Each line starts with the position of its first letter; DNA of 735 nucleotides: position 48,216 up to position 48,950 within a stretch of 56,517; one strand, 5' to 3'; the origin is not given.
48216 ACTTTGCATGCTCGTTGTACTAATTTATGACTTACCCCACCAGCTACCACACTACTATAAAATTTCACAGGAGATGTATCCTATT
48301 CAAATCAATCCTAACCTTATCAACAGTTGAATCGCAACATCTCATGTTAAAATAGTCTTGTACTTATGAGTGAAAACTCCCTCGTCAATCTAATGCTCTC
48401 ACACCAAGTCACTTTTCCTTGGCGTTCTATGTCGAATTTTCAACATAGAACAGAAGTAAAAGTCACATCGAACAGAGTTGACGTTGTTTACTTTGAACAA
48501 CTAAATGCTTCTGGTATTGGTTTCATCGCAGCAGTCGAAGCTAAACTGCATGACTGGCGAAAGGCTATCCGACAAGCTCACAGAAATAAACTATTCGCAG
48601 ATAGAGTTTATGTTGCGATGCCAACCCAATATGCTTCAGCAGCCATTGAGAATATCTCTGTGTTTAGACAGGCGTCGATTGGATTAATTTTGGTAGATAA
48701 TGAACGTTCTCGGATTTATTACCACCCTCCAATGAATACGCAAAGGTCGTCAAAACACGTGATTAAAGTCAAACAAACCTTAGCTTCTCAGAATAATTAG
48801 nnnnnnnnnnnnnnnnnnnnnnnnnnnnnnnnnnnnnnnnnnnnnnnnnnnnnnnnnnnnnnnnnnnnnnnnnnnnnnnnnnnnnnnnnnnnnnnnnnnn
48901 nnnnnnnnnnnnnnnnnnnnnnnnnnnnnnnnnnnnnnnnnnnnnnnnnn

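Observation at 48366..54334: Ser/Thr kinase fused to a TGT/DpdA-like CxCxxC domain, next to two small PD-(D/E)xK proteins and an MmeI-type RM enzyme: candidate undescribed defence module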

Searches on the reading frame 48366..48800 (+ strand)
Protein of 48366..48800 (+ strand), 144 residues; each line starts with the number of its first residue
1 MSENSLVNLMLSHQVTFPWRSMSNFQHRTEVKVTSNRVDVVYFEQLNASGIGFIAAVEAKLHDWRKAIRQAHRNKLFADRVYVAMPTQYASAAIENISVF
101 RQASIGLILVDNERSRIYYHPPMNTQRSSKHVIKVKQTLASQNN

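Call 3: search_protein_families(library=pfam, proteins=[window:48366-48800:+], max_evalue=0.1)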
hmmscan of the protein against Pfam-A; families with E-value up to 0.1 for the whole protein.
window:48366-48800:+ (144 aa): 0 families

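Call 4: search_protein_families(library=padloc, proteins=[window:48366-48800:+], max_evalue=0.1)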
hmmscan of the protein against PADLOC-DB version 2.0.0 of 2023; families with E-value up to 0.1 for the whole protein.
window:48366-48800:+ (144 aa): 1 family
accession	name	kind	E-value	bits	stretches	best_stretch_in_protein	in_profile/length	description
PDLC01694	typeIV_Cas11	-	0.063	11.5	0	61-97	23-59/114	Cas11_0_IV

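Call 5: search_protein_families(library=ncbifam, proteins=[window:48366-48800:+], max_evalue=0.1)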
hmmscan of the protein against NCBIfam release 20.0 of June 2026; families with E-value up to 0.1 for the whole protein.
window:48366-48800:+ (144 aa): 0 families

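Call 8: search_protein_families(library=phrogs, proteins=[window:48366-48800:+], max_evalue=1)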
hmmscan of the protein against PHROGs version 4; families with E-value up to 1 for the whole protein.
window:48366-48800:+ (144 aa): 1 family
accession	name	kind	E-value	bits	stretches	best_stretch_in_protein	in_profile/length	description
phrog_12193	-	unknown function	0.0048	17.3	1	30-117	24-109/229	-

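Call 24: search_solved_structures(query=A3, max_evalue=10, show_alignments=2)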
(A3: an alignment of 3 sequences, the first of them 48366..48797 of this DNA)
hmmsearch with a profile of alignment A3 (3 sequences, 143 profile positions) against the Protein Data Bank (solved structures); distinct sequences matched with E-value up to 10: 1.
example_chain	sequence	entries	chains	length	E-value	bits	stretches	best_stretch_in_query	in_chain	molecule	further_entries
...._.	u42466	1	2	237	0.065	16.1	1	1-99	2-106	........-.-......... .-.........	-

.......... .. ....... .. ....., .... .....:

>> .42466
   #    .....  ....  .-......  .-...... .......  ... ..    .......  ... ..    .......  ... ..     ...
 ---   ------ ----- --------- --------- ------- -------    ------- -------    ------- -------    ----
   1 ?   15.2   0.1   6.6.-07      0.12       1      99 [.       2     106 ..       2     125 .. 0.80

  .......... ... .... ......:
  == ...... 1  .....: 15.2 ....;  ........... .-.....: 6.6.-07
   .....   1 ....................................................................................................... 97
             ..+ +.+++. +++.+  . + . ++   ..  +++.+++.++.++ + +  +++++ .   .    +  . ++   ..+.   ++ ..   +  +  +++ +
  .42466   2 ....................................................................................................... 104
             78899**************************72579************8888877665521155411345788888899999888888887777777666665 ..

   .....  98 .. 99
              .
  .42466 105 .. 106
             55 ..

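Call 25: find_homologous_proteins(query=A3, max_evalue=0.001)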
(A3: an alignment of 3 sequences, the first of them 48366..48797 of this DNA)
Query A3 (3 sequences) (144 aa, profile of the alignment): 82 proteins with E <= 0.001 among 751 candidates.
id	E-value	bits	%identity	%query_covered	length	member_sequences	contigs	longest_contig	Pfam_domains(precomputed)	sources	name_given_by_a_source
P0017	1.1e-74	267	100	100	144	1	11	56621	-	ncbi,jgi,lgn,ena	-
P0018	9.5e-74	264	52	98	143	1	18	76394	-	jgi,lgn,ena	jgi:DNA-binding helix-hairpin-helix protein with protein kinase domain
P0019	4.8e-73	261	53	92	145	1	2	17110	-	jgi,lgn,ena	jgi:hypothetical protein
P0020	4.0e-68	245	51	98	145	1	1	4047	-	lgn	-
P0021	1.4e-61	224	52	97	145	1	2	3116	-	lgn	-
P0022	4.3e-59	216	52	97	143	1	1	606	-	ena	-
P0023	1.7e-58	214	61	98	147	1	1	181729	-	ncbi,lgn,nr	ncbi:MAG TPA: hypothetical protein VFR24_25380 [Candidatus Angelobacter sp.]|nr:hypothetical protein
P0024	4.0e-58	213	61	97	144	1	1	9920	-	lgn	-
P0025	5.3e-58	213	57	98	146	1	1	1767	-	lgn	-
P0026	5.4e-57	209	55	97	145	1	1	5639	-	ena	-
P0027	4.1e-55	203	52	97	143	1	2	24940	-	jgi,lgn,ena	-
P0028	1.7e-54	201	57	98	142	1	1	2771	-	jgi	jgi:hypothetical protein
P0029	1.7e-54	201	56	97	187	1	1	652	-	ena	-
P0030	2.6e-54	201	54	99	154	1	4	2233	-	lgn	-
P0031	3.1e-54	200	55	98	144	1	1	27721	-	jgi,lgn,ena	-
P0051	2.6e-46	175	46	97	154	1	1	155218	-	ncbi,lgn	-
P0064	1.3e-9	56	34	60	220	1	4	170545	-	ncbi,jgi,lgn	-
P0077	5.2e-7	47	36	61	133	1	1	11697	-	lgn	-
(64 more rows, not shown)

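Call 27: find_encoding_contigs(protein=P0023, flank=10000, max_places=2)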
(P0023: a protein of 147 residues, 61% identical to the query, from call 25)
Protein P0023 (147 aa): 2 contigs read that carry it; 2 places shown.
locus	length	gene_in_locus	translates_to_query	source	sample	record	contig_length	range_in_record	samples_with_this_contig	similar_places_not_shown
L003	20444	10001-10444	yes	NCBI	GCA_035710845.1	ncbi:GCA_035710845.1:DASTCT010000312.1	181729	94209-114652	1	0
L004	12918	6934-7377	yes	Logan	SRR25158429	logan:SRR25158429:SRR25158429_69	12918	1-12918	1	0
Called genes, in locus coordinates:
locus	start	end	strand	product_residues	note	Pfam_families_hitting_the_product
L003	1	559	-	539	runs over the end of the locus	-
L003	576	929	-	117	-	-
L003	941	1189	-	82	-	-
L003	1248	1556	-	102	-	-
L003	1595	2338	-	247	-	PF20613:HipA_2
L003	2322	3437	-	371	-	PF00589:Phage_integrase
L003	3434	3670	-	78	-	PF12728:HTH_17 (weak)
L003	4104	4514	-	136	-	PF12773:DZR (faint)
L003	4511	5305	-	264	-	PF13814:Replic_Relax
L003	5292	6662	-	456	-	PF01935:DUF87, PF10412:TrwB_AAD_bind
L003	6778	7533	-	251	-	PF02086:MethyltransfD12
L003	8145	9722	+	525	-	PF00239:Resolvase, PF07508:Recombinase (weak)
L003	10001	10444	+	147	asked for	-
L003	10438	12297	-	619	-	PF00069:Pkinase, PF01636:APH (faint), PF07714:PK_Tyr_Ser-Thr, PF03109:ABC1 (weak)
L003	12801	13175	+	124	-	-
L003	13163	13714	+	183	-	-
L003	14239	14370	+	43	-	-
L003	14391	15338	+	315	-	-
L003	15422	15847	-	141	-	PF13650:Asp_protease_2, PF13975:gag-asp_proteas (weak)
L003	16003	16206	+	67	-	PF13560:HTH_31, PF12844:HTH_19 (weak), PF01381:HTH_3, PF13443:HTH_26 (weak)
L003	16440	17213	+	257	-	-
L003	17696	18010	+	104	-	-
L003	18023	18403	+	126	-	-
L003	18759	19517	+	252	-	-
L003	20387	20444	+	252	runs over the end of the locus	PF10502:Peptidase_S26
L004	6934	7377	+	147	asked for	-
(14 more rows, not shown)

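Call 28: find_encoding_contigs(protein=P0018, flank=10000, max_places=3)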
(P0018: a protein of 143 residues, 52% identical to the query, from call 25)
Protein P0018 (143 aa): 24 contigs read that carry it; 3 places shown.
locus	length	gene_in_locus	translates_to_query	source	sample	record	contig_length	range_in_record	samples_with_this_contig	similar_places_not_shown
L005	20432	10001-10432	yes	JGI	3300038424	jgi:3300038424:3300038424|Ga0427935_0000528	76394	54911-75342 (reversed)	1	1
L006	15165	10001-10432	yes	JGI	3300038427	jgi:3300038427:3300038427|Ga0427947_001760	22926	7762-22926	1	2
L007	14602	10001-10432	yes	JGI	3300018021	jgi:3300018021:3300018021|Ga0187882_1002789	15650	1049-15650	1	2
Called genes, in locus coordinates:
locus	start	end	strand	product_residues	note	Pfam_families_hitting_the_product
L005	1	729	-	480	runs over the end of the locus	PF12679:ABC2_membrane_2, PF12698:ABC2_membrane_3 (weak)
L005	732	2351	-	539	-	PF12679:ABC2_membrane_2, PF12698:ABC2_membrane_3 (weak), PF13346:ABC2_membrane_5 (weak)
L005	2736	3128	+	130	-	-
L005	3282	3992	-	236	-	PF10502:Peptidase_S26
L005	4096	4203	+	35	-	-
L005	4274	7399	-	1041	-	PF02384:N6_Mtase, PF07669:Eco57I (weak), PF18135:Type_ISP_C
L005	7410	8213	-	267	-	-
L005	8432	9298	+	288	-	PF14022:DUF4238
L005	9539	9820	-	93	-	PF01797:Y1_Tnp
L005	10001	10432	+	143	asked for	-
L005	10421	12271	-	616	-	PF00069:Pkinase, PF01163:RIO1, PF07714:PK_Tyr_Ser-Thr, PF03109:ABC1, PF14531:Kinase-like (weak)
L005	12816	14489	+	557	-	PF00239:Resolvase, PF07508:Recombinase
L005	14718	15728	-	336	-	PF01384:PHO4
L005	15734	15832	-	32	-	-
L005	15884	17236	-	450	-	PF22053:DUF6938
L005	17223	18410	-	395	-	PF13506:Glyco_transf_21, PF13641:Glyco_tranf_2_3 (weak), PF13632:Glyco_trans_2_3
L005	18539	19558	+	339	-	-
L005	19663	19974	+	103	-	PF01451:LMWPc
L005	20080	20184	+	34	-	-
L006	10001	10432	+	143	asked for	-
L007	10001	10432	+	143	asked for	-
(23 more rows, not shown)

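Call 29: find_encoding_contigs(protein=P0051, flank=10000, max_places=2)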
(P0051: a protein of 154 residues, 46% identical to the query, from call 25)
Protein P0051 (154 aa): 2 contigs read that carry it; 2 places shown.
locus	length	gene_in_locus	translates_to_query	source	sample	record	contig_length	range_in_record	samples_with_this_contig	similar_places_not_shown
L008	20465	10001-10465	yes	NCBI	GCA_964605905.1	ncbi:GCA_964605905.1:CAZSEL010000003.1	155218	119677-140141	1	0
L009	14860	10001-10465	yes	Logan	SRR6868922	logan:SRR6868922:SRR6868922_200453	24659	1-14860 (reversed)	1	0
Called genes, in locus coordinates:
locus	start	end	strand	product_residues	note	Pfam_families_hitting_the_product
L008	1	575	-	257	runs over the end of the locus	PF23169:HalD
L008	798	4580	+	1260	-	PF00486:Trans_reg_C, PF20703:nSTAND1, PF23381:Beta-prop_IFT122_1st, PF23414:Beta-prop_EML_2, PF24807:WD40_CDC20-Fz, PF24814:WD40_Prp19, PF24817:WD40_WDHD1_1st, PF25173:Beta-prop_WDR3_1st, +116 more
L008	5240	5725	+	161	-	PF01381:HTH_3 (faint)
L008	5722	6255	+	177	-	PF03652:RuvX (faint), PF02075:RuvC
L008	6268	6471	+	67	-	-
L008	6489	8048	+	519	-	PF00239:Resolvase, PF07508:Recombinase, PF13408:Zn_ribbon_recom (weak)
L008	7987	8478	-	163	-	PF21806:DUF6879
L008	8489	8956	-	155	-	-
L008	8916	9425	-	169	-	-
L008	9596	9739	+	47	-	-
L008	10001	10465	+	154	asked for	-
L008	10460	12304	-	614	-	PF00069:Pkinase, PF07714:PK_Tyr_Ser-Thr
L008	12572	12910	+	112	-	-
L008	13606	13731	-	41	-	-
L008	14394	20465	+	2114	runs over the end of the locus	PF01839:FG-GAP (faint), PF13517:FG-GAP_3 (faint), PF05593:RHS_repeat (faint)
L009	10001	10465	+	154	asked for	-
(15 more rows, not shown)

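Call 45: find_encoding_contigs(protein=P0017, flank=10000, max_places=6)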
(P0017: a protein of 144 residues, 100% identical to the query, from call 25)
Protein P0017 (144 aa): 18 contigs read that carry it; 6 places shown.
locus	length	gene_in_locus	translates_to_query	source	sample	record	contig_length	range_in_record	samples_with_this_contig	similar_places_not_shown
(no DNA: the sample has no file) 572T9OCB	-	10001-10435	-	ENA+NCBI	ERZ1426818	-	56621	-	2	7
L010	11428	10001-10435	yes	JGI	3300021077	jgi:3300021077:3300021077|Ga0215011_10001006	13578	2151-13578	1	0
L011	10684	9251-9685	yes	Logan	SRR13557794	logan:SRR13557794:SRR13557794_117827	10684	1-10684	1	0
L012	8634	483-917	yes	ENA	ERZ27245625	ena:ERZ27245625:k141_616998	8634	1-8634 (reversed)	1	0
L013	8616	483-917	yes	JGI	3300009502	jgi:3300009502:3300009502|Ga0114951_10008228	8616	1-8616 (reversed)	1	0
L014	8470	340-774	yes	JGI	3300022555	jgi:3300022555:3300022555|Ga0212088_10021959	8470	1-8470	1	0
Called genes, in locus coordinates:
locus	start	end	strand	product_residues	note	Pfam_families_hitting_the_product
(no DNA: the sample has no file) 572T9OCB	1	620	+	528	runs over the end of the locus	PF02142:MGS, PF01808:AICARFT_IMPCHas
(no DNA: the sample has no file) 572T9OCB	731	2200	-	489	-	PF00206:Lyase_1, PF08328:ASL_C (weak)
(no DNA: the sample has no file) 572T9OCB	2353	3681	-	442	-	PF01259:SAICAR_synt, PF00731:AIRC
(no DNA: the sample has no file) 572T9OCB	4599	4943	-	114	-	-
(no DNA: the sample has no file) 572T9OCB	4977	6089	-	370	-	PF01381:HTH_3, PF06114:Peptidase_M78 (weak)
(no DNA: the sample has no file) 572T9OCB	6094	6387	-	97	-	PF05015:HigB-like_toxin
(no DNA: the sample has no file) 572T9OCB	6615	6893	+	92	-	PF01844:HNH (weak)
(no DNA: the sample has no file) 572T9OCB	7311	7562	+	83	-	PF18903:DUF5659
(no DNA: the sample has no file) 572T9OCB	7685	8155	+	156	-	-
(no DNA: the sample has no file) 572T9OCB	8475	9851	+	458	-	PF07508:Recombinase, PF13408:Zn_ribbon_recom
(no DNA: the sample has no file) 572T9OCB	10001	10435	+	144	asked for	-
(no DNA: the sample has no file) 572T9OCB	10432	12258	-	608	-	PF00069:Pkinase, PF01636:APH (faint), PF07714:PK_Tyr_Ser-Thr, PF03109:ABC1 (weak), PF14531:Kinase-like (weak)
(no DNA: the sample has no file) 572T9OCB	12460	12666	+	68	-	-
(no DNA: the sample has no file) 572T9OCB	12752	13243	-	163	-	-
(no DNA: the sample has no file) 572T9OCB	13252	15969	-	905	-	PF20464:MmeI_N, PF20465:MmeI_hel, PF20473:MmeI_Mtase, PF07669:Eco57I (weak), PF20466:MmeI_TRD, PF20467:MmeI_C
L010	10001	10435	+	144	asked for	-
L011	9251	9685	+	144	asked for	-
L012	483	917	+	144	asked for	-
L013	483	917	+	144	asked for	-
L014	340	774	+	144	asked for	-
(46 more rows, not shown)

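Call 54: predict_structure(alignment_id=A5)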
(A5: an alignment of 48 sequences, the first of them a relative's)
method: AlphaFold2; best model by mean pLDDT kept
length: 144 residues; sequences in the alignment: 48
mean_pLDDT: 94.5   pTM: 0.90
mean pLDDT of the five models: 94.5, 94.5, 94.0, 93.8, 93.7
residues with pLDDT >= 90: 125; 70-90: 14; 50-70: 5; < 50: 0
segments of 3 or more residues with pLDDT < 50: none
pLDDT, mean of each block of 10 residues (from residue 1): 95 88 86 96 91 97 97 98 98 98 98 97 97 96 70
secondary structure, 60 per line:
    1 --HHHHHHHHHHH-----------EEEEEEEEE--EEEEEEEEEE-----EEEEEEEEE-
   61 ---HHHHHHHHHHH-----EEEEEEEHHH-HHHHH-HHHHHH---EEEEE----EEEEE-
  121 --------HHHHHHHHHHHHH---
elements in order: H3-13 E25-33 E36-45 E51-59 H64-74 E80-86 H91-95 H97-102 E106-110 E115-119 H129-141

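Call 56: find_related_loci(query=A6, collection=genome_contigs, flank=8000)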
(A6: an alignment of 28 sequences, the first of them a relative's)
Query A6 (144 aa) in genome_contigs; peptide patterns used: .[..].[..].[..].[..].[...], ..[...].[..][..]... (x = any residue, [..] = any of these).
315 stretches matched a pattern; 201 encode a relative of the query (tblastn E <= 1e-3); the best 80 are kept; 80 distinct loci.
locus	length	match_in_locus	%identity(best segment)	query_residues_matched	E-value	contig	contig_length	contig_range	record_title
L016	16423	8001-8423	61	1-141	2e-59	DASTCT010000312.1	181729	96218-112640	MAG TPA_asm: Candidatus Angelobacter sp. isolate SMAG_U800 k141_1457028, whole genome shotgun sequence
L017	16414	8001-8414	46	1-139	1e-35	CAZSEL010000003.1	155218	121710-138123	MAG TPA_asm: uncultured Chloracidobacterium sp. isolate SRP136066_co1_94 genome assembly, contig: NODE_39_length_155218_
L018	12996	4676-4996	36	39-144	1e-16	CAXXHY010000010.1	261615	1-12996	MAG: Desulfovibrionaceae bacterium isolate 0e13dead-c97d-465e-96e4-3b16588dd403 genome assembly, contig: contig_10, whol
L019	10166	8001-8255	41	40-124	3e-16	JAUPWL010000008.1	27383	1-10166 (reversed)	MAG: Patescibacteria group bacterium isolate erpe_2018_sw_45hr_WHONDRS-SW48-000100_F_bin.11 scaffold_90, whole genome sh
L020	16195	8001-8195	49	56-118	2e-15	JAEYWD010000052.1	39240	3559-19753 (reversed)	MAG: Bacteroidetes bacterium isolate OH_CBlB_256 k127_2334375, whole genome shotgun sequence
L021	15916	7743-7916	50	56-113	3e-13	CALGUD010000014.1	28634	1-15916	MAG TPA_asm: uncultured Flavobacteriaceae bacterium isolate SRR6425818_bin.24_CONCOCT_v1.1_MAG genome assembly, contig:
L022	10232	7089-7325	40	37-121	3e-14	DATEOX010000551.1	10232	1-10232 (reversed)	MAG TPA_asm: Thermoanaerobaculia bacterium isolate SMAG_U9006 k141_481419, whole genome shotgun sequence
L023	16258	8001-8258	33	43-132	4e-14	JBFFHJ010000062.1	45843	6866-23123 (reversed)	MAG: bacterium isolate Mix_mud16.2022.02.20 k141_1634719_length_45843_cov_12.0000, whole genome shotgun sequence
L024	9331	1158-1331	48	56-113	3e-14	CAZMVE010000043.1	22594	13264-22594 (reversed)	MAG TPA_asm: uncultured Bacteroidales bacterium isolate binchicken_co116_411 genome assembly, contig: NODE_2130_length_2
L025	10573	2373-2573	47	56-121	1e-13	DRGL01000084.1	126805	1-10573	MAG TPA_asm: Pricia antarctica isolate HyVt-345 HyVt-345_k145_98114, whole genome shotgun sequence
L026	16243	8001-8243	38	43-121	9e-14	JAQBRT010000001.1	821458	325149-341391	MAG: Candidatus Saccharibacteria bacterium isolate RYN_408 scaffold_1405176, whole genome shotgun sequence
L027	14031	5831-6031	43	54-120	1e-13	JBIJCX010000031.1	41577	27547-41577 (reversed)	MAG: Opitutaceae bacterium isolate ME2006-08-22D15_3300044611_group2_bin127 Rohwer_bin2637_scaffold_514_c1, whole genome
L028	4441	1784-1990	39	54-122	1e-13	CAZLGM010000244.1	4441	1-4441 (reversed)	MAG TPA_asm: uncultured Desulfocapsaceae bacterium isolate SRP077602_co1_307 genome assembly, contig: NODE_56151_length_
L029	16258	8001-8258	34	43-132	2e-13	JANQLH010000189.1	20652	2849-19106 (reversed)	MAG: SAR324 cluster bacterium isolate PL25a_bin.53 k99_2922581, whole genome shotgun sequence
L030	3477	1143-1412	36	56-144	2e-13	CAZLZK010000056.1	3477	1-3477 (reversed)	MAG TPA_asm: uncultured Gammaproteobacteria bacterium isolate SRP269290_co1_809 genome assembly, contig: NODE_52480_leng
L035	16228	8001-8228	36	56-126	2e-12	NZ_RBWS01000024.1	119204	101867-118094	Sphingobacterium puteale strain M05W1-28 NODE_21_length_119204_cov_358.684536, whole genome shotgun sequence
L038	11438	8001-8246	34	56-137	2e-12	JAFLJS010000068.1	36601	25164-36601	MAG: Desulfocapsa sp. isolate MC-05 c_000000011175, whole genome shotgun sequence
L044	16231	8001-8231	36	54-130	2e-11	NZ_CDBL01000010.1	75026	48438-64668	Aeromonas piscicola strain LMG 24783, whole genome shotgun sequence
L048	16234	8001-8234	35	56-128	6e-12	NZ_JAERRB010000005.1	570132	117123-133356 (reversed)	Chryseolinea lacunae strain Jin1 contig5, whole genome shotgun sequence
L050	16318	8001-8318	33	7-117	8e-12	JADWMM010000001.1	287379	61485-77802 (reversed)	MAG: Alkaliphilus sp. NP8 41_S2_L001_R1_001_(paired)_contig_1, whole genome shotgun sequence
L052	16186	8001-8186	42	54-117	7e-12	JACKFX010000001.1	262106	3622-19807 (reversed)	MAG: Pseudomonadales bacterium isolate HK-STAS-PATE-16 HK-STAS-PATE-16_1, whole genome shotgun sequence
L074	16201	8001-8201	37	56-122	4e-11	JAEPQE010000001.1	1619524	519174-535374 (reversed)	MAG: Balneolaceae bacterium isolate HXMU1428-16 NODE_1_length_1619524_cov_16.830916, whole genome shotgun sequence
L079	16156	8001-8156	48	54-107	8e-11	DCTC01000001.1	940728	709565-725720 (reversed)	MAG TPA_asm: Candidatus Roizmanbacteria bacterium UBA1450 UBA1450_contig_1166, whole genome shotgun sequence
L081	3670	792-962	46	54-110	9e-11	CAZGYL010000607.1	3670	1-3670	MAG TPA_asm: uncultured Planctomycetia bacterium isolate binchicken_co6_198 genome assembly, contig: NODE_35332_length_3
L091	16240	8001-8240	38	54-129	2e-10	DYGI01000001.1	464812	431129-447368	MAG TPA_asm: Candidatus Microgenomatus sp. isolate BE2012_3_53_27 Afr_mines_BE2012_4_length_464812_cov_11_415247, whole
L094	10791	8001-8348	32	20-139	2e-10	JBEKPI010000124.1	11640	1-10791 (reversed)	MAG: Terracidiphilus sp. isolate SPRUCE 460 SPRUCE_460_124, whole genome shotgun sequence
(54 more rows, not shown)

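Call 57: fold_search(model_id=the predicted structure, library=pdb)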
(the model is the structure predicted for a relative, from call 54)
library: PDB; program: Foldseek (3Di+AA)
matches with E <= 10: 595; with E <= 0.001: 1
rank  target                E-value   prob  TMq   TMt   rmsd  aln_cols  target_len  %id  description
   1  3dnx                  3.0e-06  1.00  0.67  0.66   3.6       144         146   16  SPO1766 protein of unknown function from Silicibacter pomeroyi. (released 2008-09-02)
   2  5trc_B                3.0e-03  0.95  0.36  0.16   7.8       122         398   12  Crystal structure of phosphorylated AC3-AC5 domains of yeast acetyl-CoA carboxylase (released 2016-12-07)
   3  6g2d_C                4.7e-03  0.90  0.35  0.04   6.5       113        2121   12  Citrate-induced acetyl-CoA carboxylase (ACC-Cit) filament at 5.4 A resolution (released 2018-06-13)
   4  6g2d_B                6.5e-03  0.84  0.35  0.11   7.1       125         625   10  Citrate-induced acetyl-CoA carboxylase (ACC-Cit) filament at 5.4 A resolution (released 2018-06-13)
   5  6g2d_F                1.0e-02  0.87  0.38  0.12   7.2       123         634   11  Citrate-induced acetyl-CoA carboxylase (ACC-Cit) filament at 5.4 A resolution (released 2018-06-13)
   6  5cs4_B                4.4e-02  0.54  0.34  0.16   5.5       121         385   12  Crystal structure of domains AC3-AC5 of yeast acetyl-CoA carboxylase (released 2015-10-28)
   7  8aq2                  1.2e-01  0.23  0.27  0.10  10.5       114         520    7  In meso structure of the membrane integral lipoprotein N-acyltransferase Lnt from P. aeruginosa covalently linked with T (released 2023-07-12)
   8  6ypa_D                1.2e-01  0.25  0.31  0.19  12.7       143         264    6  The C146A variant of an amidase from Pyrococcus horikoshii with bound glutaramide (released 2020-06-03)
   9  4f0p_B                1.6e-01  0.35  0.32  0.13   6.2       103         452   12  MspJI Restriction Endonuclease - P31 Form (released 2012-08-08)
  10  6g2h_A                1.7e-01  0.41  0.37  0.09   6.4       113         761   12  Filament of acetyl-CoA carboxylase and BRCT domains of BRCA1 (ACC-BRCT) core at 4.6 A resolution (released 2018-06-13)
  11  2bgw_A                1.9e-01  0.35  0.29  0.20   9.3       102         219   16  XPF from Aeropyrum pernix, complex with DNA (released 2005-02-23)
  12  6ypa_B                2.2e-01  0.21  0.29  0.17   9.9       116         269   10  The C146A variant of an amidase from Pyrococcus horikoshii with bound glutaramide (released 2020-06-03)
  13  2nrz_B                2.2e-01  0.12  0.27  0.21  14.3       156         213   12  Crystal structure of the C-terminal half of UvrC bound to its catalytic divalent cation (released 2007-02-06)
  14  1j31_A                3.0e-01  0.20  0.33  0.21  12.1       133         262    8  Crystal Structure of Hypothetical Protein PH0642 from Pyrococcus horikoshii (released 2004-03-09)
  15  2v03                  3.4e-01  0.54  0.28  0.15   3.2        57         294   26  High resolution structure and catalysis of an O-acetylserine sulfhydrylase (released 2007-10-09)
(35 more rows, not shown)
